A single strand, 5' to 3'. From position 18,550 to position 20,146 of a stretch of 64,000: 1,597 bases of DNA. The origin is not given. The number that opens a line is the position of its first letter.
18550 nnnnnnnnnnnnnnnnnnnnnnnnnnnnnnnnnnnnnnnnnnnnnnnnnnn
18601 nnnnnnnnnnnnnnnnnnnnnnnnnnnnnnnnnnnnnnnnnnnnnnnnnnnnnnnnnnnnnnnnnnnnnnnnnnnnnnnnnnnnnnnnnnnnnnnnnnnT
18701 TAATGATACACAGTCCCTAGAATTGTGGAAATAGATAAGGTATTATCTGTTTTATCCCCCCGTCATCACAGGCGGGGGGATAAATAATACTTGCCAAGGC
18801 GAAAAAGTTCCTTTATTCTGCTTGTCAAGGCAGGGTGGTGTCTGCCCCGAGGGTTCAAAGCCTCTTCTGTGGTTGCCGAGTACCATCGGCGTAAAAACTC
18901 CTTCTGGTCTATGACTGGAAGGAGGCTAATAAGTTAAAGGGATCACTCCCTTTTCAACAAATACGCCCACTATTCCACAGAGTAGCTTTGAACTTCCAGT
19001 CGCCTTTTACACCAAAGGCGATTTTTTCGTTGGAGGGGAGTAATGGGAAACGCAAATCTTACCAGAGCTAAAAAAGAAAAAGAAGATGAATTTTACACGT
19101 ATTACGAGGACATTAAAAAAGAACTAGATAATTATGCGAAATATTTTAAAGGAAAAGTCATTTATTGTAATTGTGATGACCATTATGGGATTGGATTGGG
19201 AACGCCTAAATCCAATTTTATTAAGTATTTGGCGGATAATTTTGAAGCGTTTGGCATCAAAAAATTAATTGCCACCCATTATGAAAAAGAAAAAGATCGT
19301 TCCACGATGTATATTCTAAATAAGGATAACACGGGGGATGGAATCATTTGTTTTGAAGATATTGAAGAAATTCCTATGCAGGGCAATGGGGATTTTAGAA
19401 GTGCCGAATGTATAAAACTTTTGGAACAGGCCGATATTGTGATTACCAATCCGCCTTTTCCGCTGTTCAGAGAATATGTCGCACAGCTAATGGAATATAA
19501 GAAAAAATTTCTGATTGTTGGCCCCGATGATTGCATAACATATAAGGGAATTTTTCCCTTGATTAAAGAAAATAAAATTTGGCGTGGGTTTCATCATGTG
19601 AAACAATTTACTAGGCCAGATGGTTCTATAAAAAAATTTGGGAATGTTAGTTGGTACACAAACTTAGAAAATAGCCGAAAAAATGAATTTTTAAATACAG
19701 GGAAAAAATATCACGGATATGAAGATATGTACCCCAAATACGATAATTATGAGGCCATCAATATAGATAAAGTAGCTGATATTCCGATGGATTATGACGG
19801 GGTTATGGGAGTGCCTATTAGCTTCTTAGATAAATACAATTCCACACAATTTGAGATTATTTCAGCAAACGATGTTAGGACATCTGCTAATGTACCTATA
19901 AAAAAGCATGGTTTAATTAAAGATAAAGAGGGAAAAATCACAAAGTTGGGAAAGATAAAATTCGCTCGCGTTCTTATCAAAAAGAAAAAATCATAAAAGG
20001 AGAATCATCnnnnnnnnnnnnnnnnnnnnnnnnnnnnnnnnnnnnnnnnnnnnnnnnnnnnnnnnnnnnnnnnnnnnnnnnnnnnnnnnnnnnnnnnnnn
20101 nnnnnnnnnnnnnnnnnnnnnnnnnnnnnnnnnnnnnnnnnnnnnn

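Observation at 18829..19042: Highly structured leader RNA with long-range helix ending in a terminator immediately before the methyltransferase RBS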

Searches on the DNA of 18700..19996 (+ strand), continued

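Call 72: search_with_rna_model(model_id=R2, sources=[L212, L213, L214, L215, L216, L217, L218, L219, L220, L221, L222, L223, L224, L225, L226, L227, L228, L229, L230, L231, L232, L233, L234, L235, L236, L237, L238, L239, L240, L241, L242, L243, L244], max_evalue=1)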
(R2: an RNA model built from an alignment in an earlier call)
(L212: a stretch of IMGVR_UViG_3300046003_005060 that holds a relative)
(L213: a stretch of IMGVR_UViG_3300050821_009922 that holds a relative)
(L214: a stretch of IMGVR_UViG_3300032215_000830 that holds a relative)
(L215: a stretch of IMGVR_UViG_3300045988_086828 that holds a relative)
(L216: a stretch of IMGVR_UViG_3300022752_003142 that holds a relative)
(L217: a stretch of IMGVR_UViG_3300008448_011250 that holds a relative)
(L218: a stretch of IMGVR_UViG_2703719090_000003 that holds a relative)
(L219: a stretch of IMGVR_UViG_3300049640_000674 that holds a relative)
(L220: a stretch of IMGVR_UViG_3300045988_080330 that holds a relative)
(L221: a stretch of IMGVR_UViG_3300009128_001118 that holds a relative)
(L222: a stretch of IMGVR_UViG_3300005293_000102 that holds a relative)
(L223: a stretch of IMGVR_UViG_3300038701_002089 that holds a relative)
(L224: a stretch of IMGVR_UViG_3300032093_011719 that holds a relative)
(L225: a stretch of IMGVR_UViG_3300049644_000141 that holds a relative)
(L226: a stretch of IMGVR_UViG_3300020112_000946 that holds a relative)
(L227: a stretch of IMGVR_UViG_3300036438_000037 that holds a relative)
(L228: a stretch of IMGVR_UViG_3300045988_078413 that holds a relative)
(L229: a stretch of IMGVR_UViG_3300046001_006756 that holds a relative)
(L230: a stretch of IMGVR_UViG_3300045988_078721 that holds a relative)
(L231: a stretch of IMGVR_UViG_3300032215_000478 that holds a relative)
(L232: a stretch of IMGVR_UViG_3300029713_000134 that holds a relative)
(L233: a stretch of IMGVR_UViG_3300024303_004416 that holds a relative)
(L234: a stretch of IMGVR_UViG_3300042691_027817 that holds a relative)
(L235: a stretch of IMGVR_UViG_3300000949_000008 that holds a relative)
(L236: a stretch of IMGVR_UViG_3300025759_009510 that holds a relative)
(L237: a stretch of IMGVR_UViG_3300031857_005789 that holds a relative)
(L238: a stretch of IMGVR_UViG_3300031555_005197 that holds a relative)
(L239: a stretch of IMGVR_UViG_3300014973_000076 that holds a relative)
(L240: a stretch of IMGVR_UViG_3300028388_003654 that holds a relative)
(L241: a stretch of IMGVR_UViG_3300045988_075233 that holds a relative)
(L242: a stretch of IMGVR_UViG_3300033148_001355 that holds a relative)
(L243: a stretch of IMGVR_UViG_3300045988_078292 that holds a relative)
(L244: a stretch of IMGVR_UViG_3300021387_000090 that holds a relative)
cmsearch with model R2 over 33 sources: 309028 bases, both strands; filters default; matches with E-value up to 1: 4.
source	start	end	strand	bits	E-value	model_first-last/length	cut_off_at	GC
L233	8443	8599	+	39.7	2e-09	1-213/213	no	0.45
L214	4549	4649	-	13.9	0.079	105-213/213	5'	0.3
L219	1017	1118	-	10.5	0.79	1-213/213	no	0.34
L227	10480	10581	+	10.5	0.79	1-213/213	no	0.34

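Call 74: search_rna_families(sources=[L105, L127, L131, L088], threshold=evalue, max_evalue=0.5)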
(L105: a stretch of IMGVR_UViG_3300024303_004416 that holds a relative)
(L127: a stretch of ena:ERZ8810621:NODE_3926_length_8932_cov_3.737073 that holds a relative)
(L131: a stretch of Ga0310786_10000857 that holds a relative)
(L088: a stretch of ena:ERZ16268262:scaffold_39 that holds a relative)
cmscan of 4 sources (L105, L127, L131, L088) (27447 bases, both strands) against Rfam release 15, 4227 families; matches with E-value up to 0.5: 3.
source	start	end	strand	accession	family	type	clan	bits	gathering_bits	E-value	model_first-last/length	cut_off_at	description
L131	282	353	+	RF00005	tRNA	Gene; tRNA;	CL00001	61.5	29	2.9e-11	1-71/71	no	tRNA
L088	1353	1437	+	RF00005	tRNA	Gene; tRNA;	CL00001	60.1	29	6.9e-11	1-71/71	no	tRNA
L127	2367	2460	+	RF02221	sRNA-Xcc1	Gene; sRNA;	-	32.2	53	0.047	1-87/87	no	sRNA-Xcc1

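Call 75: search_rna_families(source=L127, start=2230, end=2500, threshold=evalue, max_evalue=10, show_alignments=2)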
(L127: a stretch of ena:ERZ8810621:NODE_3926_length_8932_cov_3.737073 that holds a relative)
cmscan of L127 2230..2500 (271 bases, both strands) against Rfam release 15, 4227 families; matches with E-value up to 10: 5.
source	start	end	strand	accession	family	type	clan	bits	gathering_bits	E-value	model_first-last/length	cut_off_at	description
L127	2367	2460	+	RF02221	sRNA-Xcc1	Gene; sRNA;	-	32.2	53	0.00046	1-87/87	no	sRNA-Xcc1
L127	2403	2479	-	RF00063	SscA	Gene;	-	18.6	60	0.9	1-96/96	no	SscA RNA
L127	2393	2482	+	RF02860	Arrc14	Gene; sRNA;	-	17.1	99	3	1-167/167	no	Actinobacillus sRNA 14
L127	2390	2475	+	RF00513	Trp_leader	Cis-reg; leader;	-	13.3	41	4.6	1-100/100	no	Tryptophan operon leader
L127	2365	2473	+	RF01416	NrrF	Gene; antisense;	-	12.6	60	3.5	1-160/160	no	NrrF RNA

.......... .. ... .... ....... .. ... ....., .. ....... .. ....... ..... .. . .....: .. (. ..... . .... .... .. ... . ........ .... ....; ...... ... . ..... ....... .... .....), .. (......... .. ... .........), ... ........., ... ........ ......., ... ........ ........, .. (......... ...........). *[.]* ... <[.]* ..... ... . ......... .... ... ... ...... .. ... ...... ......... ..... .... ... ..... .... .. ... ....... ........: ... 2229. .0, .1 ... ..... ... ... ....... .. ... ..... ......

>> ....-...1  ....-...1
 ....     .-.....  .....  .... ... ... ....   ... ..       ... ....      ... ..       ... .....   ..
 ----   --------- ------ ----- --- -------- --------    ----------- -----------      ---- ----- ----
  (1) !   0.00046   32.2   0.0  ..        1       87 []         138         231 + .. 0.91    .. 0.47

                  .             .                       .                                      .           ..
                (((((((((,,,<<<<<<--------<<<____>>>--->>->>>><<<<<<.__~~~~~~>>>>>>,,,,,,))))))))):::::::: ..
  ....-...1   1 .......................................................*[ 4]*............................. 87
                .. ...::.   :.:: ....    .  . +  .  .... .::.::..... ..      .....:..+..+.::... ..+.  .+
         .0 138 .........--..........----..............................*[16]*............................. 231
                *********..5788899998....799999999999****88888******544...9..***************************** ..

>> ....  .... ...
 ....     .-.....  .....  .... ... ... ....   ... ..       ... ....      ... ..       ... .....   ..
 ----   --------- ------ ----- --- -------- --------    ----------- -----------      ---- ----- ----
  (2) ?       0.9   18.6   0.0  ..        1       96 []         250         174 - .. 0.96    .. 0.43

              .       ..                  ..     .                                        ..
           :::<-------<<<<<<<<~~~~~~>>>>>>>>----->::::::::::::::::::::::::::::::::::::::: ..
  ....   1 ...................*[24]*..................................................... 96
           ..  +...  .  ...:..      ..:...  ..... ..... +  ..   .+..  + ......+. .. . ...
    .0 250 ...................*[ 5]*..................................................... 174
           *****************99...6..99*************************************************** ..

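Call 79: search_rna_families(source=window, start=18908, end=19012, threshold=evalue, max_evalue=10, show_alignments=3)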
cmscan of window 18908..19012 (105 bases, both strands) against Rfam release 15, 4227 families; matches with E-value up to 10: 2.
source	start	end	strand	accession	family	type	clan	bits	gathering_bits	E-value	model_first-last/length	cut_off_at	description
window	18913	19009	+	RF02221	sRNA-Xcc1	Gene; sRNA;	-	31.5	53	0.00027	1-87/87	no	sRNA-Xcc1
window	18912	18924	+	RF01381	HIV-1_SL3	Cis-reg;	-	11.2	33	4.5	1-23/23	no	HIV-1 stem-loop 3 Psi packaging signal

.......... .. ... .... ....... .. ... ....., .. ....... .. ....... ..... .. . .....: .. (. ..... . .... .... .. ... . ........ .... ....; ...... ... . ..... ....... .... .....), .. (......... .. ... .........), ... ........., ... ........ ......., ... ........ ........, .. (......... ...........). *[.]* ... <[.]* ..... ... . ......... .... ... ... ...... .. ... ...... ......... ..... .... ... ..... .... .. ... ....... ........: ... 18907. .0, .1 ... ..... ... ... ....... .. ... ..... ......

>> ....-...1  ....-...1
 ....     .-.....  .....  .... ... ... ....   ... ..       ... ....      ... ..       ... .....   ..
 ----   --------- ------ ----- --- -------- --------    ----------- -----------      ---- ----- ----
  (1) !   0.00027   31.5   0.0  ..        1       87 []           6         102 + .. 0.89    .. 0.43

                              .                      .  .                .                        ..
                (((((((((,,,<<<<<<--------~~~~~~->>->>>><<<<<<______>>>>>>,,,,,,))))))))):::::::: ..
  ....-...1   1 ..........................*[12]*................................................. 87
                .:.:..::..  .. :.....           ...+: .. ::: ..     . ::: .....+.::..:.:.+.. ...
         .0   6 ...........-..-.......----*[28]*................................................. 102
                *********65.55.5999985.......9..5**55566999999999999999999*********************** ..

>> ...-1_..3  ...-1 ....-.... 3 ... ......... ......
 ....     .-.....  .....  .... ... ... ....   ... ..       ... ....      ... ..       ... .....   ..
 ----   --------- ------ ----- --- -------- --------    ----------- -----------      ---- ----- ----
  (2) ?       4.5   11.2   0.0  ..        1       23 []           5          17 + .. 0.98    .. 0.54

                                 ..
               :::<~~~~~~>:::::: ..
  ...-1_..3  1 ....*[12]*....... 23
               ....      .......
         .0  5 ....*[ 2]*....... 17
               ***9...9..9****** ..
